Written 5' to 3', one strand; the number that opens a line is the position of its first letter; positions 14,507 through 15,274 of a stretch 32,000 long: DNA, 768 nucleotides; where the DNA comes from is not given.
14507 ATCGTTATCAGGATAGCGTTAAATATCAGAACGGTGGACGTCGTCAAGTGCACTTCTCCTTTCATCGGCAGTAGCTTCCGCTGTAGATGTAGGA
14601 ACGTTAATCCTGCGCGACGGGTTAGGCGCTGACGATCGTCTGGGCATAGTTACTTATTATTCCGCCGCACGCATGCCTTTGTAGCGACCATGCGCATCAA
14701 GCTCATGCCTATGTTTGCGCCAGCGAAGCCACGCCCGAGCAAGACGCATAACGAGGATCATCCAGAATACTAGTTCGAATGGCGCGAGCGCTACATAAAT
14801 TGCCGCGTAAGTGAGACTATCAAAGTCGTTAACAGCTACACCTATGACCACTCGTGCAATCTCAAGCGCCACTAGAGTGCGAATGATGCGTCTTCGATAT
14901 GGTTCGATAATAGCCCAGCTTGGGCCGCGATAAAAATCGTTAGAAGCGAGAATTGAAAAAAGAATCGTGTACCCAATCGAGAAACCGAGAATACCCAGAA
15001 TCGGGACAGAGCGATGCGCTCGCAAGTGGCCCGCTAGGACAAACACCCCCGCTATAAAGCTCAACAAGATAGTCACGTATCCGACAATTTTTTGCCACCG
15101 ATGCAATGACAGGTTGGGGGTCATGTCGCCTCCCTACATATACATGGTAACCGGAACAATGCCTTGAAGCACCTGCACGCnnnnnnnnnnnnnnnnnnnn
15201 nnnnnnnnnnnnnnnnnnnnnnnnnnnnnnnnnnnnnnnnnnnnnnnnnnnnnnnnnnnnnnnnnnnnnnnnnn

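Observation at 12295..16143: Low-GC island between dxr and the MMPL gene: one promoter, a secreted-type protein, and three tandem diverging copies of a two-module small membrane-protein cassette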

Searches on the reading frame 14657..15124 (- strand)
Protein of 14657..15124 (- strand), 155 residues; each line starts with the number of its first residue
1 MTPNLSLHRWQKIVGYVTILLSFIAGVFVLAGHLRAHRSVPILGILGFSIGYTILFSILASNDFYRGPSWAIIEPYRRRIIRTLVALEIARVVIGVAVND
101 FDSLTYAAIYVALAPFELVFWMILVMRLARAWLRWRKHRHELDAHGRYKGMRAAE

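Call 3: search_protein_families(library=pfam, proteins=[window:14657-15124:-], max_evalue=0.1)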
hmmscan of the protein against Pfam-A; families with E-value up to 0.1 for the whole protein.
window:14657-15124:- (155 aa): 2 families
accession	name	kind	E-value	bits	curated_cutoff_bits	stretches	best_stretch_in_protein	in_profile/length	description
PF14146.11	DUF4305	-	0.077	13.5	27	0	52-67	18-33/37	Domain of unknown function (DUF4305)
PF02411.20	MerT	-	0.088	13.3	32.9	1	70-128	44-103/116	MerT mercuric transport protein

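Call 4: search_protein_families(library=ncbifam, proteins=[window:14657-15124:-], max_evalue=0.1)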
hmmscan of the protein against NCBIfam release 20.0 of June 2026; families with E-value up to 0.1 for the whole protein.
window:14657-15124:- (155 aa): 2 families
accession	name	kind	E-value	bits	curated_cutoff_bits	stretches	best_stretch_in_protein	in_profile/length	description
TIGR03441.1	urea_trans_yut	equivalog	0.0048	16.2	274.6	0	10-58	167-215/292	urea transporter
NF033632.1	SLATT_4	domain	0.056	13.3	55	0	6-58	22-73/154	SLATT domain-containing protein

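Call 7: find_homologous_proteins(query=window:14657-15124:-, max_evalue=0.01)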
Query window:14657-15124:- (155 aa): 1 proteins with E <= 0.01 among 84 candidates.
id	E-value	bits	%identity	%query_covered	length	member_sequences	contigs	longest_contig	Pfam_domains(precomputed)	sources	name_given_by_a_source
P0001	1.0e-95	336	100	100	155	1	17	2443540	-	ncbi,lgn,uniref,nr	ncbi:hypothetical protein [Acidothermus cellulolyticus]|uniref:hypothetical protein n=1 Tax=Acidothe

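Call 75: search_solved_structures(query=A4, max_evalue=1)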
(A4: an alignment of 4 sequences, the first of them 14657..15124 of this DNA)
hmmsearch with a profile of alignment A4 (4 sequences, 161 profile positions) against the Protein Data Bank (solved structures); distinct sequences matched with E-value up to 1: 0.

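Call 77: search_protein_families(library=padloc, proteins=[window:14657-15124:-], max_evalue=0.1)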
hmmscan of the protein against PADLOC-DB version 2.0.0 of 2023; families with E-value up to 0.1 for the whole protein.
window:14657-15124:- (155 aa): 0 families

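Call 80: search_protein_families(library=phrogs, proteins=[window:14657-15124:-], max_evalue=0.01)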
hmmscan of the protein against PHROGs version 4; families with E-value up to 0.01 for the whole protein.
window:14657-15124:- (155 aa): 0 families

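Call 86: find_encoding_contigs(protein=P0172, flank=10000, max_places=2)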
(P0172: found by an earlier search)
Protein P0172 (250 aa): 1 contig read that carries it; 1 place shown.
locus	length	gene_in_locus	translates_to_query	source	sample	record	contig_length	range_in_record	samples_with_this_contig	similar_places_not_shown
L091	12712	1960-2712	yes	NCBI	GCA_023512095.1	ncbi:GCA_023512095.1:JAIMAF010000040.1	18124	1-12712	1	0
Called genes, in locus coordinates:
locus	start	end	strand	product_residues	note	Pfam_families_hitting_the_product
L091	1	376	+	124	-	?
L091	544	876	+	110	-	-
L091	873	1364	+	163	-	-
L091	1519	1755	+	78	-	-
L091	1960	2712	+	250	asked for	-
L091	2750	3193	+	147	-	-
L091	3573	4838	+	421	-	PF02670:DXP_reductoisom, PF08436:DXP_redisom_C, PF13288:DXPR_C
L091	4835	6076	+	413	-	PF02163:Peptidase_M50, PF17820:PDZ_6 (weak)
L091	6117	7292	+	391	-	PF04551:GcpE, PF26540:GcpE_C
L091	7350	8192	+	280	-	PF13312:DUF4081, PF00583:Acetyltransf_1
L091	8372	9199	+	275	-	PF07510:GmrSD_C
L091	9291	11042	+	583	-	PF00587:tRNA-synt_2b, PF04073:tRNA_edit, PF03129:HGTP_anticodon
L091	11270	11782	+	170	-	PF02576:RimP_N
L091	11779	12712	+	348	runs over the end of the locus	PF08529:NusA_N, PF13184:KH_NusA_1st, PF26594:KH_NusA_2nd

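Call 92: find_related_loci(query=A4, collection=metagenome_contigs, flank=4000)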
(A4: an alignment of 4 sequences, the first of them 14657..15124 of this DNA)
Query A4 (155 aa) in metagenome_contigs; peptide patterns used: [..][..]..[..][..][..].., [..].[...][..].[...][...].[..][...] (x = any residue, [..] = any of these).
81 stretches matched a pattern; 1 encode a relative of the query (tblastn E <= 1e-3); 1 distinct loci.
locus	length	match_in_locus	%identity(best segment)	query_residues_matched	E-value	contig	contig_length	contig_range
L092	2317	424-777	32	12-130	2e-10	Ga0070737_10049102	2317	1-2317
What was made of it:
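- Tried and rejected: A metagenome scan with the A-family profile returned only a contig already in hand (call 92).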
